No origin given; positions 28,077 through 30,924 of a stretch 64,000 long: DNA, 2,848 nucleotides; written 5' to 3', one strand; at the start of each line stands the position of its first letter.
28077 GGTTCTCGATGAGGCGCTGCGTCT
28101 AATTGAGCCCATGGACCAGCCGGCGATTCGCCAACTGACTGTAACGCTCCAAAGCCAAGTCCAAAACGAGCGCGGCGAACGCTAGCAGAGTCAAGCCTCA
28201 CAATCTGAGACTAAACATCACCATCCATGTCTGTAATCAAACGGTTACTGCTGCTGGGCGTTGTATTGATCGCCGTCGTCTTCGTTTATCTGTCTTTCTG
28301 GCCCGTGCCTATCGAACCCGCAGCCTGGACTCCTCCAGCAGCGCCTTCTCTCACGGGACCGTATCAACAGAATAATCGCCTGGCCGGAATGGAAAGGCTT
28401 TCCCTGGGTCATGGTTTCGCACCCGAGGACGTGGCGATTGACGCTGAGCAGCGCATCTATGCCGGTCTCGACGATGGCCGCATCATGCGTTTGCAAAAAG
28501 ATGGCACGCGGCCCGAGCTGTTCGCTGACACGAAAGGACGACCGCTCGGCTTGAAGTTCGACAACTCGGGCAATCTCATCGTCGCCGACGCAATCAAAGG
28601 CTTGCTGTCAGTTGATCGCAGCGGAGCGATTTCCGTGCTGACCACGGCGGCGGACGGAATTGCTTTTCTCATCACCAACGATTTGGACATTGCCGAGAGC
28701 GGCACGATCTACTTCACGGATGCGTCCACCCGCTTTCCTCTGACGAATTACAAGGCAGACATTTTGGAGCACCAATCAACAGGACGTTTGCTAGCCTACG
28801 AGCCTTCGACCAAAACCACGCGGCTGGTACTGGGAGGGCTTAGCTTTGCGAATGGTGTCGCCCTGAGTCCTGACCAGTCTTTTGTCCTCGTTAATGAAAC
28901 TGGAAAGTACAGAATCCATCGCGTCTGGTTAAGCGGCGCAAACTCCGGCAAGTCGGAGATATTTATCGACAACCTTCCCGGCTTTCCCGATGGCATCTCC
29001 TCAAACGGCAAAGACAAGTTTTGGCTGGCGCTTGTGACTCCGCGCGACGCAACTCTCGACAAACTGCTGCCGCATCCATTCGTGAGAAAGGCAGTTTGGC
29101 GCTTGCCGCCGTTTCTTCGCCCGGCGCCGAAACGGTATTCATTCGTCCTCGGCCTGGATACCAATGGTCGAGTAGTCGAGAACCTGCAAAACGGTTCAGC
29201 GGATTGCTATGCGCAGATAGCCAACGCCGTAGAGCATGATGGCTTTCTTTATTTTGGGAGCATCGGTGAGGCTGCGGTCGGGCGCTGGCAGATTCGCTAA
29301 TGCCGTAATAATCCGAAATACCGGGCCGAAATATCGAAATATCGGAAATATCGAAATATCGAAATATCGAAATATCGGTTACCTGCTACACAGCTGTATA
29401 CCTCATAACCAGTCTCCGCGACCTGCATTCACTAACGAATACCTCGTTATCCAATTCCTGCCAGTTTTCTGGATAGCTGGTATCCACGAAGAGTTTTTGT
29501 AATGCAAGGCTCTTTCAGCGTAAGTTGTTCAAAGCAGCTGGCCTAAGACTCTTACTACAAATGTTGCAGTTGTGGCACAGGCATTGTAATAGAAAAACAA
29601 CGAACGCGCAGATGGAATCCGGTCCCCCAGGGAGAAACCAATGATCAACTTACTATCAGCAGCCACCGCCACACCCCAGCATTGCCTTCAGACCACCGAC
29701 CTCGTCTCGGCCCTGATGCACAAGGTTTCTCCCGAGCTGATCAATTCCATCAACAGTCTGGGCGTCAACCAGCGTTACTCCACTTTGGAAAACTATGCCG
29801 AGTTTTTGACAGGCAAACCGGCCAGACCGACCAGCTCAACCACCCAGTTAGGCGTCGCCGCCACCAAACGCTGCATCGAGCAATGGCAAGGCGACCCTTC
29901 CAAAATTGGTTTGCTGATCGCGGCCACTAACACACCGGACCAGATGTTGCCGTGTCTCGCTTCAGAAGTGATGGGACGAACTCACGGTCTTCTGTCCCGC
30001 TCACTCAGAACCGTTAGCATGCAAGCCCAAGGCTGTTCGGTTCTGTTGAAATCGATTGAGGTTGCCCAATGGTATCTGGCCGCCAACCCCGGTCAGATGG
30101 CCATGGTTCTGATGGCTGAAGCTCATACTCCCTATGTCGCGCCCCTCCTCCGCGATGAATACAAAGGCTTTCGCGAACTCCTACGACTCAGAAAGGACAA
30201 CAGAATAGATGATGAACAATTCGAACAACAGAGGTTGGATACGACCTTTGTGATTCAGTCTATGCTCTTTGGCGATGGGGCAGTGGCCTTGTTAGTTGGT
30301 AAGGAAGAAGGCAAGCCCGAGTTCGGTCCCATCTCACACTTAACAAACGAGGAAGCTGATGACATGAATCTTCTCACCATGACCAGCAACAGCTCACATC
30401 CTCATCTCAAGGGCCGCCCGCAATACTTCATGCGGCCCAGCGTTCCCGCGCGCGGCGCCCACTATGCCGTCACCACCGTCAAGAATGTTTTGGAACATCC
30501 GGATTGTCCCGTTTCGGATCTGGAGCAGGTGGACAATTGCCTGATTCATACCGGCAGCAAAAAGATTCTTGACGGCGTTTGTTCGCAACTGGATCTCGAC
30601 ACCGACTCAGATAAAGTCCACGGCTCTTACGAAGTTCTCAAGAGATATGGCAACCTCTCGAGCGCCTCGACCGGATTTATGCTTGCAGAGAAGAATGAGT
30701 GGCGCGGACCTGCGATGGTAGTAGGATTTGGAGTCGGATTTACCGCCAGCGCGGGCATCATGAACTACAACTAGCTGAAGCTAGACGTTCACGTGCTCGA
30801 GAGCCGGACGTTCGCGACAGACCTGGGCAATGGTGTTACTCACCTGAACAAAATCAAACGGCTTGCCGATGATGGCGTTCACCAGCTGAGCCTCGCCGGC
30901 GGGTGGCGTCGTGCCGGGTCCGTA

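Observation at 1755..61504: At least 12 intergenic spacers are filled with 7- or 8-nt tandem arrays from a shared word set, mostly as mirrored pairs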

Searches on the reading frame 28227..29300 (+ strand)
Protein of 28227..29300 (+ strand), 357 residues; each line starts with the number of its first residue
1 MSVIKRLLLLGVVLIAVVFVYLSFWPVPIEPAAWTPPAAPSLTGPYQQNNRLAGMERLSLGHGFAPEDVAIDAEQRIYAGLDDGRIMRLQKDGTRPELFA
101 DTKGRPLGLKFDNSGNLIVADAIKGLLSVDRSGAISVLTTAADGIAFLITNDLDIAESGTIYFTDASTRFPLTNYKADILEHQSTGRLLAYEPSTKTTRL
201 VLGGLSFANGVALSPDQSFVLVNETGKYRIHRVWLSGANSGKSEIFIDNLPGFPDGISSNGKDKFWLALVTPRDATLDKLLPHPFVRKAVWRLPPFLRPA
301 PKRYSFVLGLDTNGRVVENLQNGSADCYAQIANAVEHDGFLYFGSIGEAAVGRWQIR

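Call 24: search_protein_families(library=pfam, max_evalue=0.00001, proteins=[window:28227-29300:+])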
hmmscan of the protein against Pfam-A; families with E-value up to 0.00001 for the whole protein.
window:28227-29300:+ (357 aa): 3 families
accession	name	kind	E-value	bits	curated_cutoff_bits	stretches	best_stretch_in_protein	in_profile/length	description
PF03088.22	Str_synth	-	7.5e-29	100.1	25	1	151-237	1-88/89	Strictosidine synthase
PF20067.5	SSL_N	-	9.7e-19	67.4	18.9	1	44-89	1-46/46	Strictosidine synthase-like, N-terminal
PF08450.18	SGL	-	6e-15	55.9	26.3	1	83-271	21-203/246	SMP-30/Gluconolactonase/LRE-like region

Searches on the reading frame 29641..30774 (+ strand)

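Call 24: search_protein_families(library=pfam, max_evalue=0.00001, proteins=[window:29641-30774:+])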
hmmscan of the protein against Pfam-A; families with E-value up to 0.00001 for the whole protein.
window:29641-30774:+ (377 aa): 1 family
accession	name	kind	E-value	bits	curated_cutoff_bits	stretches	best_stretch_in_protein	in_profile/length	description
PF08541.16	ACP_syn_III_C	-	9.3e-07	29.4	26.6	1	294-375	8-89/90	3-Oxoacyl-[acyl-carrier-protein (ACP)] synthase III C terminal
